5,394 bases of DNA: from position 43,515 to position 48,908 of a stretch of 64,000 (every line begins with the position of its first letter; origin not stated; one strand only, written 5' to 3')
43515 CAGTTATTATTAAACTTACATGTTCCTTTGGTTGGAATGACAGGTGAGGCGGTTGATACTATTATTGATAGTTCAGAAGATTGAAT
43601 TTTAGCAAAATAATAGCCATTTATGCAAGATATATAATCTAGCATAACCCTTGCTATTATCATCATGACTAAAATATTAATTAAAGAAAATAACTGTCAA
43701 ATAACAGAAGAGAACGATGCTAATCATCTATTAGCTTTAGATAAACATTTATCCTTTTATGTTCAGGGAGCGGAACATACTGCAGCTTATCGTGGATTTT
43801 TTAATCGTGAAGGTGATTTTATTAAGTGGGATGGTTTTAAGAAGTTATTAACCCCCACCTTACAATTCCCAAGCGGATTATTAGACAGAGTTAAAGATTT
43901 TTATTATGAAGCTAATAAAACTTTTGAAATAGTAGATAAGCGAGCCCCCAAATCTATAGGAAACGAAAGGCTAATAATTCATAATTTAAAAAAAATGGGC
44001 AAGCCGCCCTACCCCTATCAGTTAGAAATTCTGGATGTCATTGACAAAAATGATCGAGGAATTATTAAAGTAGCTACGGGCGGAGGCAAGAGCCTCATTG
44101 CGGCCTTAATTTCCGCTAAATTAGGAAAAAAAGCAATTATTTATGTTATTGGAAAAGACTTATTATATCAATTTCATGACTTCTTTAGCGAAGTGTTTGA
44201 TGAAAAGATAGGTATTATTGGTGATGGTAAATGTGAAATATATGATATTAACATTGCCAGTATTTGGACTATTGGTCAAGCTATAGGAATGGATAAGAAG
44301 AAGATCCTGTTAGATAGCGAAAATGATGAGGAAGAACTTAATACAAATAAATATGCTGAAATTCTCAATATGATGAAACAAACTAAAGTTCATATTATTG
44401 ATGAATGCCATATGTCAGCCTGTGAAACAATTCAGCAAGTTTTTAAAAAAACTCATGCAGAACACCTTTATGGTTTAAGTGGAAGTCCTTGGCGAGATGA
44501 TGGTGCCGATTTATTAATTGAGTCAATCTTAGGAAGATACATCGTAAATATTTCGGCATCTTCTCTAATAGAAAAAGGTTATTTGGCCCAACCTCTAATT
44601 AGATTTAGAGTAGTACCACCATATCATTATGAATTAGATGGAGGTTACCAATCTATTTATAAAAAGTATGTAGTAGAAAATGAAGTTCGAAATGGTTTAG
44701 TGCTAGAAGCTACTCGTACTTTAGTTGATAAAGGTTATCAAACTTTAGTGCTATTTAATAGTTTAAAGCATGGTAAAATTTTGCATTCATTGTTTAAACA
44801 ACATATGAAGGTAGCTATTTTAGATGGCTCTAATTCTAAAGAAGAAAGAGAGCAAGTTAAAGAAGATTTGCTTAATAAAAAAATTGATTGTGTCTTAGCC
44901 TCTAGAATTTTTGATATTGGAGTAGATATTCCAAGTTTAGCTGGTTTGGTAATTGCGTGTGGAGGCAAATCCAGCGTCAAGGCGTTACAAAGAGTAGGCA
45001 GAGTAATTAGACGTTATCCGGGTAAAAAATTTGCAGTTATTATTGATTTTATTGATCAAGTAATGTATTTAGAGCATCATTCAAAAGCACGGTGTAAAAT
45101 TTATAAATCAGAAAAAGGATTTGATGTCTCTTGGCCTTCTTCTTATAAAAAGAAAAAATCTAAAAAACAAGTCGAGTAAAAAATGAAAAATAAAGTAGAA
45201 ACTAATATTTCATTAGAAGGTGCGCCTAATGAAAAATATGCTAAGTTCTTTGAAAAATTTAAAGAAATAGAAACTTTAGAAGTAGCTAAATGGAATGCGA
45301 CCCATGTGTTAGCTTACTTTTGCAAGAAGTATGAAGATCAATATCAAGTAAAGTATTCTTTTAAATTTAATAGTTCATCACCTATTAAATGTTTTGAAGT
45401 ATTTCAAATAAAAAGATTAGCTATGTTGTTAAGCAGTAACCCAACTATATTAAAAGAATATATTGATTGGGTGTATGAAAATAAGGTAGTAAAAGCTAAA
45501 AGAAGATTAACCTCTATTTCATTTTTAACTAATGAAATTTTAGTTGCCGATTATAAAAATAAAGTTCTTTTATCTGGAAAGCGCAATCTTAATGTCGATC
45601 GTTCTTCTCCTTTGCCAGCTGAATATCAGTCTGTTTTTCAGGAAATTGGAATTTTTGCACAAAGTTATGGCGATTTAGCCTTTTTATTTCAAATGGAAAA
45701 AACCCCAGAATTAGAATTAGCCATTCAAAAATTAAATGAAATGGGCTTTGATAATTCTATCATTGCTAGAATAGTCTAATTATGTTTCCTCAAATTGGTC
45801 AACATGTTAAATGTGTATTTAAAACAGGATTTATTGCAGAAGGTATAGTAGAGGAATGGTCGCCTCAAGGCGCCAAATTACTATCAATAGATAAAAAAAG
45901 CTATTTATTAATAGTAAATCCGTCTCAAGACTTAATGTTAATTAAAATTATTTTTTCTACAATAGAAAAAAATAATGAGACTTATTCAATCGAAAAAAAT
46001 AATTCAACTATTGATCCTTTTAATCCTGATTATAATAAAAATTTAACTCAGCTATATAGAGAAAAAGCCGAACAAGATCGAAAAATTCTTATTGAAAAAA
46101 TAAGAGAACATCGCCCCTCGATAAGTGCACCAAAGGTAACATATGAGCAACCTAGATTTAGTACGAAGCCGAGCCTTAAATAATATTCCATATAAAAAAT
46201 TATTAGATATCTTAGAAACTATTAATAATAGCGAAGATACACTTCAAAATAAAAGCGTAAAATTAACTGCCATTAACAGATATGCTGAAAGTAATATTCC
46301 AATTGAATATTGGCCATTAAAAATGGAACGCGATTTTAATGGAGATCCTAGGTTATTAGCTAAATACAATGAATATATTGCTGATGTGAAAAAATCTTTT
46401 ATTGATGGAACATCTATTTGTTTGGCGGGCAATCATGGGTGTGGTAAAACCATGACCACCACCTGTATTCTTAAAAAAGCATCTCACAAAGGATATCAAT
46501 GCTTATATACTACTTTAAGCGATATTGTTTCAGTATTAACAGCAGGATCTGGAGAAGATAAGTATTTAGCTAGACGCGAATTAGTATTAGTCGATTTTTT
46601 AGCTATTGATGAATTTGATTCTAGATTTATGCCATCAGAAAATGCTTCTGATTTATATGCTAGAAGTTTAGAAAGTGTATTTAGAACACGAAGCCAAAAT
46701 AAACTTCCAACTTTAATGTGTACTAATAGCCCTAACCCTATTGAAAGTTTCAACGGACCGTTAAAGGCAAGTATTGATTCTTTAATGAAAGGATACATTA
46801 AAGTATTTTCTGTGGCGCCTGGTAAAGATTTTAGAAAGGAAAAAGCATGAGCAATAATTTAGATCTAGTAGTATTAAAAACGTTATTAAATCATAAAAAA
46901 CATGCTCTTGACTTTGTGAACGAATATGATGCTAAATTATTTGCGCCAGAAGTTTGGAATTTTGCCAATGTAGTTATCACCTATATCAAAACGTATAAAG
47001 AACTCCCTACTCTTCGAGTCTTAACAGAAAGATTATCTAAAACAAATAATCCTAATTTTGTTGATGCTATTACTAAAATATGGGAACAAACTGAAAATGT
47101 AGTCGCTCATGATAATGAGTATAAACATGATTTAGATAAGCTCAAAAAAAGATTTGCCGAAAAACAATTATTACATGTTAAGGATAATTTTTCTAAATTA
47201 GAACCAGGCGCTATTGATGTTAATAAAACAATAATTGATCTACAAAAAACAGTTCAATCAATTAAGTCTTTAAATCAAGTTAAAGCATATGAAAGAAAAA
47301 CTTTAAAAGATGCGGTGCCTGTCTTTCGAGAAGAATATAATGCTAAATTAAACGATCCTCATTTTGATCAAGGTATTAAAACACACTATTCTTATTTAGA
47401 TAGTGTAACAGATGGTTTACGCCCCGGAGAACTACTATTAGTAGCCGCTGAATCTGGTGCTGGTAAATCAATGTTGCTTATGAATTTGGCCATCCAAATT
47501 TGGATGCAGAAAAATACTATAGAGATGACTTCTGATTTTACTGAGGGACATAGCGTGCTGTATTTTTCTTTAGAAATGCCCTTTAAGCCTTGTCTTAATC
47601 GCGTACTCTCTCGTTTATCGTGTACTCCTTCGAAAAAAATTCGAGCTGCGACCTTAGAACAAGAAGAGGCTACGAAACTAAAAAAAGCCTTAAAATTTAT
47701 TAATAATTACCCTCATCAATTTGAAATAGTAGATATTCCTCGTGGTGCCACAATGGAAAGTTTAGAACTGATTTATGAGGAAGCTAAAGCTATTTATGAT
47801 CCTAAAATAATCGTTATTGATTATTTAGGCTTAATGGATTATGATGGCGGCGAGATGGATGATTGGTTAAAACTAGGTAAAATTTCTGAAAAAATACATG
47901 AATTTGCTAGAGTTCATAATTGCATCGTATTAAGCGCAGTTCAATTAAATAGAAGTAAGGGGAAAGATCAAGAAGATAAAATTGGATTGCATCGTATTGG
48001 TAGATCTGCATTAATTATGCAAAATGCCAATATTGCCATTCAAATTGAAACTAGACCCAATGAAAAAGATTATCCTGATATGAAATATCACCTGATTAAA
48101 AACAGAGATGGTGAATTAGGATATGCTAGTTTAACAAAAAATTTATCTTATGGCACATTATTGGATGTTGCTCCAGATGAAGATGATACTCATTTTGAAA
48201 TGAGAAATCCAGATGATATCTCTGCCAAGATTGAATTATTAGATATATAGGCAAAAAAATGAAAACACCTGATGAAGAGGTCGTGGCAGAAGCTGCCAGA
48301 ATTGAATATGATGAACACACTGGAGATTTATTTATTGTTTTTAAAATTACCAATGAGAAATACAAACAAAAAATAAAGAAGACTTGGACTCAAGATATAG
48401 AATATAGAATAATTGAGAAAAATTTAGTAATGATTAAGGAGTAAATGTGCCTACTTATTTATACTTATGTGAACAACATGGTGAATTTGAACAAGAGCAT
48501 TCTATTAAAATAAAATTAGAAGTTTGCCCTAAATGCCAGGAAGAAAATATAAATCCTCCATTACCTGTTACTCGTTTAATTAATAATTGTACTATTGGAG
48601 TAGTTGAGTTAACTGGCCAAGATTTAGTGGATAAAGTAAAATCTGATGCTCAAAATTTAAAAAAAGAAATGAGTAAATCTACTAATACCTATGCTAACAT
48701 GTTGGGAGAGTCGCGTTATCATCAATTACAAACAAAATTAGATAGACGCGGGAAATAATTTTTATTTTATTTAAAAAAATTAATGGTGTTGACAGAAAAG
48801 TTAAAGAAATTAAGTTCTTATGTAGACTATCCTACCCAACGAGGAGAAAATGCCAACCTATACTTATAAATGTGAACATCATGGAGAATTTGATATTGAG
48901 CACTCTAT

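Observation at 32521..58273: Every free-standing endonuclease gene is paired with a polarised A>G / T>C recoding patch in its neighbour's conserved motif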

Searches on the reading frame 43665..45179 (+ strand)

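Call 13: search_protein_families(library=pfam, proteins=[window:43665-45179:+], max_evalue=0.001)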
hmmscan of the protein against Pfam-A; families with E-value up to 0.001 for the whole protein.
window:43665-45179:+ (504 aa): 4 families
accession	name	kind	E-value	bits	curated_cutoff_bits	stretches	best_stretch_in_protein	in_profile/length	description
PF04851.21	ResIII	-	2.9e-14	53.8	22.5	1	115-275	4-162/164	Type III restriction enzyme, res subunit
PF00271.37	Helicase_C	-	5.7e-13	49.5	23.5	1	353-449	9-108/110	Helicase conserved C-terminal domain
PF00270.35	DEAD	-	6.9e-06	26.3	26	1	116-261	1-139/167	DEAD/DEAH box helicase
PF16203.11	ERCC3_RAD25_C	-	0.00041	20.1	27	1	379-450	78-151/248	ERCC3/RAD25/XPB C-terminal helicase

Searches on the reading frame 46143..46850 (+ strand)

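Call 50: search_protein_families(library=pfam, proteins=[window:46143-46850:+], max_evalue=0.001)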
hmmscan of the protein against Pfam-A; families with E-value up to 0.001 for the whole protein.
window:46143-46850:+ (235 aa): 3 families
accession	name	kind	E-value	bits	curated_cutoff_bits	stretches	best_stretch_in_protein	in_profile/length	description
PF01695.23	IstB_IS21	-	8.2e-07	29.2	24.1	1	85-172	87-176/238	IstB-like ATP binding protein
PF00004.35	AAA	-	2.1e-05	25.4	21.2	1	92-201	1-115/131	ATPase family associated with various cellular activities (AAA)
PF20720.3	nSTAND3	-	9.6e-05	22.6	27.2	1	90-136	18-62/155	Novel STAND NTPase 3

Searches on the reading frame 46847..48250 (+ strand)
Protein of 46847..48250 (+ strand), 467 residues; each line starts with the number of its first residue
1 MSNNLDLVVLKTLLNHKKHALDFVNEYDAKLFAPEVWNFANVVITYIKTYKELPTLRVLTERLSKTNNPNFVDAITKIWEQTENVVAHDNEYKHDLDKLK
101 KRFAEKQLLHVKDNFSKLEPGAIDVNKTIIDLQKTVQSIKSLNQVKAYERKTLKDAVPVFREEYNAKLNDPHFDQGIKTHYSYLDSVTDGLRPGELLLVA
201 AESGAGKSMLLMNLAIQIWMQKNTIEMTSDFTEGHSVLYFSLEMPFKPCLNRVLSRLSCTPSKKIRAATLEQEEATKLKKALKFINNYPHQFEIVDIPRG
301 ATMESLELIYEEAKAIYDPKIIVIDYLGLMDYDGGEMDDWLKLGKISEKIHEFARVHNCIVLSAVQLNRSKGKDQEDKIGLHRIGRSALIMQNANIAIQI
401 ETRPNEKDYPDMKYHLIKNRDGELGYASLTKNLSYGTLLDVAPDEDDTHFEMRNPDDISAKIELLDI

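Call 13: search_protein_families(library=pfam, proteins=[window:46847-48250:+], max_evalue=0.001)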
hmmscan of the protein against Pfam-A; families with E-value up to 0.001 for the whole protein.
window:46847-48250:+ (467 aa): 2 families
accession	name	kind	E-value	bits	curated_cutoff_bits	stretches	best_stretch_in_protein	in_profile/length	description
PF03796.21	DnaB_C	-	6.9e-34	117.8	27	1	176-431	1-246/255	DnaB-like helicase C terminal domain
PF13481.12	AAA_25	-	8.6e-10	39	27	1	173-365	12-188/195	AAA domain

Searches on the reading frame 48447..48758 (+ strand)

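Call 50: search_protein_families(library=pfam, proteins=[window:48447-48758:+], max_evalue=0.001)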
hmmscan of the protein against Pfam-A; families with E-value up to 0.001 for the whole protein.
window:48447-48758:+ (103 aa): 1 family
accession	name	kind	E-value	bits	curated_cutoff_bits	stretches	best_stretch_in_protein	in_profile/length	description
PF09723.15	Zn_ribbon_8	-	1.5e-08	34.9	34.4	1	1-34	1-36/41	Zinc ribbon domain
